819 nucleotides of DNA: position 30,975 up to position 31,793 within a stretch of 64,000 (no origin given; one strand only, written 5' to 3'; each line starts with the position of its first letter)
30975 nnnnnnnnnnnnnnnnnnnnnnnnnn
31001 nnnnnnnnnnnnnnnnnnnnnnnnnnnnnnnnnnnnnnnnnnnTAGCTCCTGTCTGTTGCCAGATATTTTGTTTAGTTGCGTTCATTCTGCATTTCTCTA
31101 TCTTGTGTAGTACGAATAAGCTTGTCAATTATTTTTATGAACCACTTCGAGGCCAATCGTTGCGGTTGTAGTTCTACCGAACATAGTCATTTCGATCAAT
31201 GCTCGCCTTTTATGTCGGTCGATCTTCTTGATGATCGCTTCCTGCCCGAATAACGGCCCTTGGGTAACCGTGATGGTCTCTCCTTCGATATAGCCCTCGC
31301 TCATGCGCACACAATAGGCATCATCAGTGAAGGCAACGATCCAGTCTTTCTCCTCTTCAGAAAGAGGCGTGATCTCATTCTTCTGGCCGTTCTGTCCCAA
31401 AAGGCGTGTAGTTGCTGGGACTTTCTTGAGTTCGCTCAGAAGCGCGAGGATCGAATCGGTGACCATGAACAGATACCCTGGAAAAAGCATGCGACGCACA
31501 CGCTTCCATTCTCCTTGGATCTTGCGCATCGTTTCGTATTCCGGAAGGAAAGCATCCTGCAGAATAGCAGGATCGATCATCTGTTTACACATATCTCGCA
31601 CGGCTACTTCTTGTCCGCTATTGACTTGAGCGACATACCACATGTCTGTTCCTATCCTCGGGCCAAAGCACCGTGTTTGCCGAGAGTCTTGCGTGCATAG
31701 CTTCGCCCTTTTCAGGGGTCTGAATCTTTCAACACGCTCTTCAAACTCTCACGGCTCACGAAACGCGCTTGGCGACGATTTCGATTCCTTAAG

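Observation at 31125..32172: NusG-paralog (UpxY/LoaP-like) antiterminator plus ~0.5 kb leader at the head of the 31 kb operon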

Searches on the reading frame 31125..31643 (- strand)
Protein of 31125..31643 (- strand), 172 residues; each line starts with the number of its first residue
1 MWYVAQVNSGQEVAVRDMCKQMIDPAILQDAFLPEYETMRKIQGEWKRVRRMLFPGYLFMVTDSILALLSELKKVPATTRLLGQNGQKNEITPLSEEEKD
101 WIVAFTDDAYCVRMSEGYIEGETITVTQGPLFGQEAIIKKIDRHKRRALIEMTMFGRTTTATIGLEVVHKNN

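Call 4: search_protein_families(library=pfam, proteins=[window:31125-31643:-], max_evalue=0.01)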
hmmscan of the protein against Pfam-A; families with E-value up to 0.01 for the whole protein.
window:31125-31643:- (172 aa): 2 families
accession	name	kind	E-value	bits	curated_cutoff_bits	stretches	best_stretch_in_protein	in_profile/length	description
PF02357.24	NusG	-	6.1e-11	43.1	22.2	1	2-99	3-89/93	Transcription termination factor nusG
PF00467.35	KOW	-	2e-05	24.7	22.3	1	121-151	2-32/32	KOW motif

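Call 5: search_protein_families(library=ncbifam, proteins=[window:31125-31643:-], max_evalue=1)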
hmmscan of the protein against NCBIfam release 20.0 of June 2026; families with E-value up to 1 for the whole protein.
window:31125-31643:- (172 aa): 8 families
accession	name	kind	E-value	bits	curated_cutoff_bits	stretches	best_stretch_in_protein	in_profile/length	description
NF033641.1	antiterm_LoaP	exception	1.5e-52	178.1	125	1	2-170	1-166/166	antiterminator LoaP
TIGR00922.1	nusG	equivalog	3.5e-20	72.5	135.7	1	2-170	1-171/172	transcription termination/antitermination protein NusG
NF033644.1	antiterm_UpxY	subfamily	8.6e-14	51.8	100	1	2-163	1-159/164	UpxY family transcription antiterminator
TIGR01956.2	NusG_myco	equivalog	6.4e-13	48.9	150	2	118-168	186-236/239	transcription termination/antitermination protein NusG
TIGR01955.1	RfaH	equivalog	4.5e-08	33.3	144.5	1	2-164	1-154/159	transcription/translation regulatory transformer protein RfaH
NF006534.0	PRK09014.1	equivalog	2.9e-05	24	124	1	2-160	4-151/162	transcription/translation regulatory transformer protein RfaH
TIGR00405.1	KOW_elon_Spt5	equivalog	0.021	14.9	69.95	1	119-153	88-122/145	transcription elongation factor Spt5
NF007983.0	PRK10711.1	equivalog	0.023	14.6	267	1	17-70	60-113/231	CidB/LrgB family autolysis modulator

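Call 9: find_homologous_proteins(query=window:31125-31643:-, max_evalue=0.00001)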
Query window:31125-31643:- (172 aa): 50 proteins with E <= 0.00001 among 107 candidates.
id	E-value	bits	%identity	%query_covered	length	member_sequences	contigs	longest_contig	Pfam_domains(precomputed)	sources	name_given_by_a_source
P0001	5.1e-108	376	99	100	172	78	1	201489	PF00467.36,PF02357.25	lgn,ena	-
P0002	1.2e-102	359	93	100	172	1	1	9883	PF02357.25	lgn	-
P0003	1.2e-97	342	100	90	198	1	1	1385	PF00467.36,PF02357.25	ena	-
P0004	1.1e-90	320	82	100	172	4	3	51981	PF00467.36,PF02357.25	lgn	-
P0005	6.4e-88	311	80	99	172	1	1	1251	PF00467.36,PF02357.25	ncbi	-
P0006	1.3e-86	306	79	99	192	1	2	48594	PF00467.36,PF02357.25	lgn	-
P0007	4.4e-86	305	78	99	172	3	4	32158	PF00467.36,PF02357.25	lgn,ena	-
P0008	1.2e-83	297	78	99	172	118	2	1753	PF02357.25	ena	-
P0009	1.2e-83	297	77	99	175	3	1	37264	PF02357.25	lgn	-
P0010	1.6e-83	296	76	99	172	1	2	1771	PF00467.36,PF02357.25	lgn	-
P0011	1.7e-83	296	78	99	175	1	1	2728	PF02357.25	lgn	-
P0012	2.8e-83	296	77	99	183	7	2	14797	PF00467.36,PF02357.25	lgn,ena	-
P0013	3.5e-83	295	76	100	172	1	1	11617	PF02357.25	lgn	-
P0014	8.8e-83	294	74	99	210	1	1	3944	PF00467.36,PF02357.25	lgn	-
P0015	2.8e-82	292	75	99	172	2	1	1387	PF00467.36,PF02357.25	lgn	-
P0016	2.8e-82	292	75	99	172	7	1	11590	PF02357.25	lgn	-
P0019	2.8e-80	286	75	99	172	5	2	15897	PF02357.25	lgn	-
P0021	6.7e-78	278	73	99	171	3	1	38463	PF00467.36,PF02357.25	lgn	-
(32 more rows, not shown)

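Call 11: find_related_loci(query=A1, collection=genome_contigs, flank=6000)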
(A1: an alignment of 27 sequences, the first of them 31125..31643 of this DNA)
Query A1 (172 aa) in genome_contigs; peptide patterns used: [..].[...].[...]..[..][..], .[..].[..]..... (x = any residue, [..] = any of these).
442 stretches matched a pattern; 413 encode a relative of the query (tblastn E <= 1e-3); the best 80 are kept; 80 distinct loci.
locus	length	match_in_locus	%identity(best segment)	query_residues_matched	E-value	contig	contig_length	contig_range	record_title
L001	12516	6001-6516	99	1-172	4e-116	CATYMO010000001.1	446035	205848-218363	MAG TPA_asm: uncultured Eggerthella sp. isolate ERR9762690_bin.21_MetaWRAP_v1.3_MAG genome assembly, contig: ERZ18534032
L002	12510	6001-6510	55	1-172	8e-66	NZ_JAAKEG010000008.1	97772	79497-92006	Adlercreutzia sp. ZJ304 Scaffold7_1, whole genome shotgun sequence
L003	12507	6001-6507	56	1-171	3e-65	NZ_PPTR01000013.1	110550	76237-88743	Gordonibacter sp. 28C NODE_13, whole genome shotgun sequence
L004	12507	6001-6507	56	1-171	1e-64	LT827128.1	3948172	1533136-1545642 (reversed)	Gordonibacter sp. Marseille-P2775 genome assembly, chromosome: contig00001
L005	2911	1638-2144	54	1-171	2e-64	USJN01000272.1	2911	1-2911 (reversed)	uncultured Coriobacteriaceae bacterium isolate UMGS1773 genome assembly, contig: NODE_14049_length_2911_cov_2.848039, wh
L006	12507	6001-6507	54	1-171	2e-62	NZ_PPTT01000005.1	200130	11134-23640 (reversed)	Eggerthella sinensis strain DSM 16107 NODE_5, whole genome shotgun sequence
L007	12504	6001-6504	52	1-170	3e-61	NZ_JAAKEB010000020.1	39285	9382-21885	Adlercreutzia sp. ZJ141 Scaffold19_1, whole genome shotgun sequence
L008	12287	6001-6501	51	2-170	5e-57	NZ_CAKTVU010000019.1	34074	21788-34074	MAG: uncultured Senegalimassilia sp. isolate REFINED_METABAT215_TOP10_CONTIGS_1500_ASSEMBLY_K77_MERGED__Hadza_MoBio_hadz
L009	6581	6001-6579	47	2-171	4e-56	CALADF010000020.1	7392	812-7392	MAG TPA_asm: uncultured bacterium isolate ERR318680_bin.33_CONCOCT_v1.1_MAG genome assembly, contig: ERZ1764589.7403, wh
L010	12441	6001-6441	54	1-149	3e-53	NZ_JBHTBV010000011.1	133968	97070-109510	Gordonibacter pamelaeae strain CCUG 55131 GCM70025281_40, whole genome shotgun sequence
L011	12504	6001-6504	49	1-171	7e-53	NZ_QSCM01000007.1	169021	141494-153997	Blautia sp. OF03-15BH OF03-15BH.Scaf7, whole genome shotgun sequence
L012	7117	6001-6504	48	1-171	8e-52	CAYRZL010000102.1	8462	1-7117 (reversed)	MAG TPA_asm: uncultured Lachnospiraceae bacterium isolate SRP222994_co1_297 genome assembly, contig: NODE_17478_length_8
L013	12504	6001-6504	49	1-171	8e-52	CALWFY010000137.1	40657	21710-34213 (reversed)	MAG: uncultured Mediterraneibacter sp. isolate E37__bin17 genome assembly, contig: E37__k127_1042943, whole genome shotg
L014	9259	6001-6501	48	1-170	2e-51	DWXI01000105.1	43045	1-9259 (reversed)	MAG TPA_asm: Candidatus Mediterraneibacter intestinigallinarum isolate ChiBcec15-2237 ChiBcec15__C60277_L43045_SAMN08010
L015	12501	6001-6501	48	1-170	5e-51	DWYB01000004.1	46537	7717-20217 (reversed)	MAG TPA_asm: Candidatus Mediterraneibacter surreyensis isolate CHK177-12742 CHK177__C8607_L46537_SAMEA5754821, whole gen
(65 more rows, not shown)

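Call 13: find_encoding_contigs(protein=P0004, flank=5000, max_places=2)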
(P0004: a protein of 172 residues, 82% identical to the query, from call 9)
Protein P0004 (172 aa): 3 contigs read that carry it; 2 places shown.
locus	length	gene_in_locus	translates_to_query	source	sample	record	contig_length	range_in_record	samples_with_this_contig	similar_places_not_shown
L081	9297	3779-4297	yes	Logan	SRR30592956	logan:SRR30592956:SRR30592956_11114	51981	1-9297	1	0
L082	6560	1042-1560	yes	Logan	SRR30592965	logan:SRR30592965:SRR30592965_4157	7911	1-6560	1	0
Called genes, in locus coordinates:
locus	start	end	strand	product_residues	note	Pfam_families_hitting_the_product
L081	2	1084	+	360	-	?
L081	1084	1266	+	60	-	-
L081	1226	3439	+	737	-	PF00083:Sugar_tr (weak), PF07690:MFS_1, PF00571:CBS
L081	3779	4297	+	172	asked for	PF02357:NusG, PF00467:KOW (weak)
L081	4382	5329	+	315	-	-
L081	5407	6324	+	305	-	PF00483:NTP_transferase, PF12804:NTP_transf_3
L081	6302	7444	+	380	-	PF01041:DegT_DnrJ_EryC1, PF00155:Aminotran_1_2 (weak)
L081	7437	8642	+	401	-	PF18130:ATPgrasp_N (weak), PF14397:ATPgrasp_ST (weak), PF02655:ATP-grasp_3 (weak), PF01071:GARS_A (faint), PF02222:ATP-grasp (weak), PF02786:CPSase_L_D2, PF13535:ATP-grasp_4 (weak)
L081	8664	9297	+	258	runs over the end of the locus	PF00483:NTP_transferase, PF12804:NTP_transf_3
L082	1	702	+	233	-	?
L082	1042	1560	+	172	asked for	PF02357:NusG, PF00467:KOW (weak)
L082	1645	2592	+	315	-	-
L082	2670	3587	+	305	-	PF00483:NTP_transferase, PF12804:NTP_transf_3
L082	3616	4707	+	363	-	PF01041:DegT_DnrJ_EryC1, PF00155:Aminotran_1_2 (weak)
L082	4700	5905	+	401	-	PF18130:ATPgrasp_N (weak), PF14397:ATPgrasp_ST (weak), PF02655:ATP-grasp_3 (weak), PF01071:GARS_A (faint), PF02222:ATP-grasp (weak), PF02786:CPSase_L_D2, PF13535:ATP-grasp_4 (weak)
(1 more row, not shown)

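Call 14: find_encoding_contigs(protein=P0007, flank=5000, max_places=2)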
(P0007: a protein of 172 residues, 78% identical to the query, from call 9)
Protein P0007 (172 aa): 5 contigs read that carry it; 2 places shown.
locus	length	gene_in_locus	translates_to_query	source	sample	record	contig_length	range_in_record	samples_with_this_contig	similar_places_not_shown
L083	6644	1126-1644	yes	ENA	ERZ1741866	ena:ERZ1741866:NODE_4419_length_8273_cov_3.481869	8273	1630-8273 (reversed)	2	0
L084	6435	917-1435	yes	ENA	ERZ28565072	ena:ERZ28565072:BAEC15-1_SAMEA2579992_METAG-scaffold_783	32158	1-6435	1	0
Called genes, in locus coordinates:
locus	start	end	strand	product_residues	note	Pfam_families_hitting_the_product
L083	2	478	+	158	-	?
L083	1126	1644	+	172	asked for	PF02357:NusG, PF00467:KOW (faint)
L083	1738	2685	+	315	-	-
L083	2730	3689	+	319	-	PF00483:NTP_transferase, PF12804:NTP_transf_3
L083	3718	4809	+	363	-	PF01041:DegT_DnrJ_EryC1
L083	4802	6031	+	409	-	PF18130:ATPgrasp_N (faint), PF02655:ATP-grasp_3 (weak), PF02786:CPSase_L_D2, PF02222:ATP-grasp (weak), PF13535:ATP-grasp_4 (faint)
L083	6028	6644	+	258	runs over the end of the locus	PF00483:NTP_transferase, PF12804:NTP_transf_3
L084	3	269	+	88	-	?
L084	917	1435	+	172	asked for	PF02357:NusG, PF00467:KOW (faint)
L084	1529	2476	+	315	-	-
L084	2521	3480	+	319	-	PF00483:NTP_transferase, PF12804:NTP_transf_3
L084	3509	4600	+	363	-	PF01041:DegT_DnrJ_EryC1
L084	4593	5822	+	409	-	PF18130:ATPgrasp_N (faint), PF02655:ATP-grasp_3 (weak), PF02786:CPSase_L_D2, PF02222:ATP-grasp (weak), PF13535:ATP-grasp_4 (faint)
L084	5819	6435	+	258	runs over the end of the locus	PF00483:NTP_transferase, PF12804:NTP_transf_3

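Call 15: find_encoding_contigs(protein=P0009, flank=5000, max_places=2)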
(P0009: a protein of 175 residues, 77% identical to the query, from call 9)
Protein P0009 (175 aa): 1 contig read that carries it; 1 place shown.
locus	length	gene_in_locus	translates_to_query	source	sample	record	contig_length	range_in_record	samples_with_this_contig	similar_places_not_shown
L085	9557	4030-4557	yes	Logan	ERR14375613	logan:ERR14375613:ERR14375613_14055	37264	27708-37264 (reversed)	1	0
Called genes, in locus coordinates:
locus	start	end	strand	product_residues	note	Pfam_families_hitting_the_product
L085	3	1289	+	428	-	?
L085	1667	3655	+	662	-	PF07690:MFS_1, PF00571:CBS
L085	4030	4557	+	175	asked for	PF02357:NusG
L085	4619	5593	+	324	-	-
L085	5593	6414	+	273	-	PF02397:Bac_transf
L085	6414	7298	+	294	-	PF00535:Glycos_transf_2, PF13641:Glyco_tranf_2_3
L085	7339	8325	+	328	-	PF00535:Glycos_transf_2, PF10111:Glyco_tranf_2_2, PF13641:Glyco_tranf_2_3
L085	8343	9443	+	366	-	PF14897:EpsG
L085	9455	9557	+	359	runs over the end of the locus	PF14607:GxDLY, PF14606:Lipase_GDSL_3, PF13472:Lipase_GDSL_2 (faint)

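Call 16: find_encoding_contigs(protein=P0013, flank=4000, max_places=1)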
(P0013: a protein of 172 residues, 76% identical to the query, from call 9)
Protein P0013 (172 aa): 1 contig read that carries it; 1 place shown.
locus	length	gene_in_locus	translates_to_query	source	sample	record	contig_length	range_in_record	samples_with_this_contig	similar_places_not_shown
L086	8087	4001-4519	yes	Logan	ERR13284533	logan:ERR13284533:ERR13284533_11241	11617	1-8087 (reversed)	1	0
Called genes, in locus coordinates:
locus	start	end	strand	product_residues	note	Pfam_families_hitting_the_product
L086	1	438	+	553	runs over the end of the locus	PF01416:PseudoU_synth_1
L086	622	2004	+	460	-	PF00209:SNF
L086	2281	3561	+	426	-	PF13784:Fic_N, PF02661:Fic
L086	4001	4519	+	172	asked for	PF02357:NusG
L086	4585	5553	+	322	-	-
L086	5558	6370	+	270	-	PF02397:Bac_transf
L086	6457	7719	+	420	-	PF00483:NTP_transferase, PF01050:MannoseP_isomer, PF07883:Cupin_2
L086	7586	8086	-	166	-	?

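Call 17: find_encoding_contigs(protein=P0016, flank=4000, max_places=1)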
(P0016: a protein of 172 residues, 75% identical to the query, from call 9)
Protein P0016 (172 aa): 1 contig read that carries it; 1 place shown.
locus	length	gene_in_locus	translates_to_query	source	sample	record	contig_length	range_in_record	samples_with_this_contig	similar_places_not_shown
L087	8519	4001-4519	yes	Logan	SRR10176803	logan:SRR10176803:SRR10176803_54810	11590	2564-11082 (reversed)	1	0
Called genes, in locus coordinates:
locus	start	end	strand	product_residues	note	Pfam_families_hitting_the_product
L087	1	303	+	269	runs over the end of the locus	?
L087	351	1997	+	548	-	PF01416:PseudoU_synth_1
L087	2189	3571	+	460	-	PF00209:SNF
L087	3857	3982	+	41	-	-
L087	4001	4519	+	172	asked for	PF02357:NusG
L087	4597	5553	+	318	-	PF02706:Wzz (weak)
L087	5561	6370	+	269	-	PF02397:Bac_transf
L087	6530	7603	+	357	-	PF13439:Glyco_transf_4, PF13579:Glyco_trans_4_4, PF00534:Glycos_transf_1, PF13692:Glyco_trans_1_4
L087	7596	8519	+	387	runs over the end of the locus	PF01075:Glyco_transf_9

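Call 18: find_encoding_contigs(protein=P0019, flank=4000, max_places=1)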
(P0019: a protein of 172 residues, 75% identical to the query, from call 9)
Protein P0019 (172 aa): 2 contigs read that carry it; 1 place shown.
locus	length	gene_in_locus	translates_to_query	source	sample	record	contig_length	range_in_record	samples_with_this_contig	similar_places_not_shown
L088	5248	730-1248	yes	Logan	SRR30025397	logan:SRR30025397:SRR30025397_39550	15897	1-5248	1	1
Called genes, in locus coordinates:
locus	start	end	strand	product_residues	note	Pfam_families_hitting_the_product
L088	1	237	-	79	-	?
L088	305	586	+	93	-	-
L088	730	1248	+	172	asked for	PF02357:NusG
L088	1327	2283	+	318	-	-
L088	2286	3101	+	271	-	PF02397:Bac_transf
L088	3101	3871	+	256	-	PF14393:DUF4422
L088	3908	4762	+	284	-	PF01973:MptE-like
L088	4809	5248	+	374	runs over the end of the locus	PF13439:Glyco_transf_4, PF13579:Glyco_trans_4_4, PF00534:Glycos_transf_1, PF13692:Glyco_trans_1_4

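Call 19: find_encoding_contigs(protein=P0021, flank=4000, max_places=1)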
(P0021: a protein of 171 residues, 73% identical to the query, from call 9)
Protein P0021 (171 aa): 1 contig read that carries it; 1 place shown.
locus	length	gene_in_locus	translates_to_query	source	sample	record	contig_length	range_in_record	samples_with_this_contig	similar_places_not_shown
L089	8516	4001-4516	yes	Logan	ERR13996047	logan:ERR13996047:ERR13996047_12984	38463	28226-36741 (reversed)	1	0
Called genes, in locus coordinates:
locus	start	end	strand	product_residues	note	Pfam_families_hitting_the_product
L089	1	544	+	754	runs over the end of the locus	?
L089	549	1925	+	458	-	PF01416:PseudoU_synth_1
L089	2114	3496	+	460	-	PF00209:SNF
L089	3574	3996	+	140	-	-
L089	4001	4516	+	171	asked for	PF02357:NusG, PF00467:KOW (weak)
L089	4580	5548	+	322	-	-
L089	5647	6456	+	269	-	PF02397:Bac_transf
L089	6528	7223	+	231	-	PF14393:DUF4422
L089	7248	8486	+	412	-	-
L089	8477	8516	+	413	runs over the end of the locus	-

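Call 20: find_encoding_contigs(protein=P0002, flank=4000, max_places=1)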
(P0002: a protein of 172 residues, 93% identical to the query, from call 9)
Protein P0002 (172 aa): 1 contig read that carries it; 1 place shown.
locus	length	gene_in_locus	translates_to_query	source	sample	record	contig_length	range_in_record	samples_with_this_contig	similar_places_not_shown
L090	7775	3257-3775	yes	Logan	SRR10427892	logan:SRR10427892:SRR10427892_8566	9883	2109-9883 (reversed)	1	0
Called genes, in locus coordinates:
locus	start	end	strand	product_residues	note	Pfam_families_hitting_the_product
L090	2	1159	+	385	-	?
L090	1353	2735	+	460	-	PF00209:SNF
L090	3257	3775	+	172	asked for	PF02357:NusG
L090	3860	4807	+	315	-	-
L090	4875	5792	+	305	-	PF00483:NTP_transferase, PF12804:NTP_transf_3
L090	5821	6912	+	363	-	PF01041:DegT_DnrJ_EryC1, PF00155:Aminotran_1_2 (faint)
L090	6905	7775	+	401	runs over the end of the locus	PF18130:ATPgrasp_N (faint), PF02655:ATP-grasp_3 (weak), PF02222:ATP-grasp, PF02786:CPSase_L_D2, PF07478:Dala_Dala_lig_C (weak), PF13535:ATP-grasp_4 (weak), PF18603:LAL_C2 (faint)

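Call 30: search_solved_structures(query=window:31125-31643:-, max_evalue=0.001, show_alignments=2)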
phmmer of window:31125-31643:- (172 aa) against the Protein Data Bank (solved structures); distinct sequences matched with E-value up to 0.001: 14.
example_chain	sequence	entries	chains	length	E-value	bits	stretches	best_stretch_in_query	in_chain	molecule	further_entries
8f5g_A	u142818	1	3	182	2.6e-18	69.6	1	2-169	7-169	Transcription termination/antitermination protein NusG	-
6ztj_CF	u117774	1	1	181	4.5e-10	42.8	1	2-168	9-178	Transcription termination/antitermination protein NusG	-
9gux_Z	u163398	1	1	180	5.1e-10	42.6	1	2-166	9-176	Transcription termination/antitermination protein NusG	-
9w0n_7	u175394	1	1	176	9.1e-10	41.8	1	2-168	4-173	Transcription termination/antitermination protein NusG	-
2jvv_A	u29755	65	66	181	1e-09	41.7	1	2-168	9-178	Transcription antitermination protein nusG | Transcription termination/antitermination protein NusG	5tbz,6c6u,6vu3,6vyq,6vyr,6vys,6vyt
5ms0_F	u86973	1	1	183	1e-09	41.6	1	2-168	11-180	Transcription termination/antitermination protein NusG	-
6tqn_G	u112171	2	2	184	1.1e-09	41.6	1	2-168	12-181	Transcription termination/antitermination protein NusG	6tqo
6gov_G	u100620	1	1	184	2e-09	40.7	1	2-168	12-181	Transcription termination/antitermination protein NusG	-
8ehq_G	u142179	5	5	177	2.7e-09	40.3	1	2-163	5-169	Transcription termination/antitermination protein NusG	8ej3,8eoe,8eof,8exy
2lq8_A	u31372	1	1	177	1.6e-07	34.5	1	2-169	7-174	Transcription antitermination protein nusG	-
2xhc_A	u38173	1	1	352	6e-07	32.6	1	33-168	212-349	TRANSCRIPTION ANTITERMINATION PROTEIN NUSG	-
1m1g_A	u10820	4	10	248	4.1e-05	26.7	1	51-169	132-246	Transcription antitermination protein nusG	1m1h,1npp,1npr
8eos_G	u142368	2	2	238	9.8e-05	25.4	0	117-163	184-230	Transcription termination/antitermination protein NusG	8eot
8e74_Z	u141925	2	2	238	9.8e-05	25.4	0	117-163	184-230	Transcription termination/antitermination protein NusG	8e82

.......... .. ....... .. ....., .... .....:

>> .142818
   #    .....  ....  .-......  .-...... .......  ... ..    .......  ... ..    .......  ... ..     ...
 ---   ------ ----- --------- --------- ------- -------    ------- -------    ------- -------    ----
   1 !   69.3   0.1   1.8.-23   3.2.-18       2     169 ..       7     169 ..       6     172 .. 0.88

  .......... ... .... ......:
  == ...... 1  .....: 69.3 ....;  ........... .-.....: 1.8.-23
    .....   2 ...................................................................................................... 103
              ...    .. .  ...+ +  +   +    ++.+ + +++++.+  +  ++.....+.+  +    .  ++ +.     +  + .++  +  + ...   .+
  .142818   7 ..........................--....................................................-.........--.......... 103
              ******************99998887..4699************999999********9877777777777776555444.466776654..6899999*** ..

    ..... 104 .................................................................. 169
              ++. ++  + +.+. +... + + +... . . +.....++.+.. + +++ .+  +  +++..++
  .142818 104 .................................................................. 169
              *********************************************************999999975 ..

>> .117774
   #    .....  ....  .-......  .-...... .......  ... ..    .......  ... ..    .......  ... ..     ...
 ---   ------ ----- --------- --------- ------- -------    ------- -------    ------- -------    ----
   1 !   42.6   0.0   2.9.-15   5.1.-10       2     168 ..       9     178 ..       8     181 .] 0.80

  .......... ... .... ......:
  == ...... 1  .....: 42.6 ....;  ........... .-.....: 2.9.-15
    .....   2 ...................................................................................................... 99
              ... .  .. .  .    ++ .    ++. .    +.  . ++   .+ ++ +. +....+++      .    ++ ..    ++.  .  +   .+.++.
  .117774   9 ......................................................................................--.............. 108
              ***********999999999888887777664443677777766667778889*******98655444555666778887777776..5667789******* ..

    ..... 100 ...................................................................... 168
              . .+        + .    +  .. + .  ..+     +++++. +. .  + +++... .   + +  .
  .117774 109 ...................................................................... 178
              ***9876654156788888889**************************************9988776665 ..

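Call 75: search_protein_families(library=ncbifam, alignment_id=A1, max_evalue=0.00001)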
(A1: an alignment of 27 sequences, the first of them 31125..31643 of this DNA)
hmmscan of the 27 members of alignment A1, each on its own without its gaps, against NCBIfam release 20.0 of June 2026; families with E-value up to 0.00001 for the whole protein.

A. member 1, window:31125-31643:- (172 aa): 5 families
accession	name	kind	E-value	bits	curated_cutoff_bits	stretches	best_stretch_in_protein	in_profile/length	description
NF033641.1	antiterm_LoaP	exception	1.5e-52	178.1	125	1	2-170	1-166/166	antiterminator LoaP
TIGR00922.1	nusG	equivalog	3.5e-20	72.5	135.7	1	2-170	1-171/172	transcription termination/antitermination protein NusG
NF033644.1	antiterm_UpxY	subfamily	8.6e-14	51.8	100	1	2-163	1-159/164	UpxY family transcription antiterminator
TIGR01956.2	NusG_myco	equivalog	6.4e-13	48.9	150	1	118-168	186-236/239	transcription termination/antitermination protein NusG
TIGR01955.1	RfaH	equivalog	4.5e-08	33.3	144.5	1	2-164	1-154/159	transcription/translation regulatory transformer protein RfaH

B. families by the number of members that match (of 27 scanned): 6 families
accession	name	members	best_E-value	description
NF033641.1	antiterm_LoaP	27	9.2e-56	antiterminator LoaP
TIGR00922.1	nusG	27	5.1e-22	transcription termination/antitermination protein NusG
NF033644.1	antiterm_UpxY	27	6.4e-17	UpxY family transcription antiterminator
TIGR01956.2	NusG_myco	27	8e-15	transcription termination/antitermination protein NusG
TIGR01955.1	RfaH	24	1.1e-11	transcription/translation regulatory transformer protein RfaH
NF006534.0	PRK09014.1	16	9.5e-09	transcription/translation regulatory transformer protein RfaH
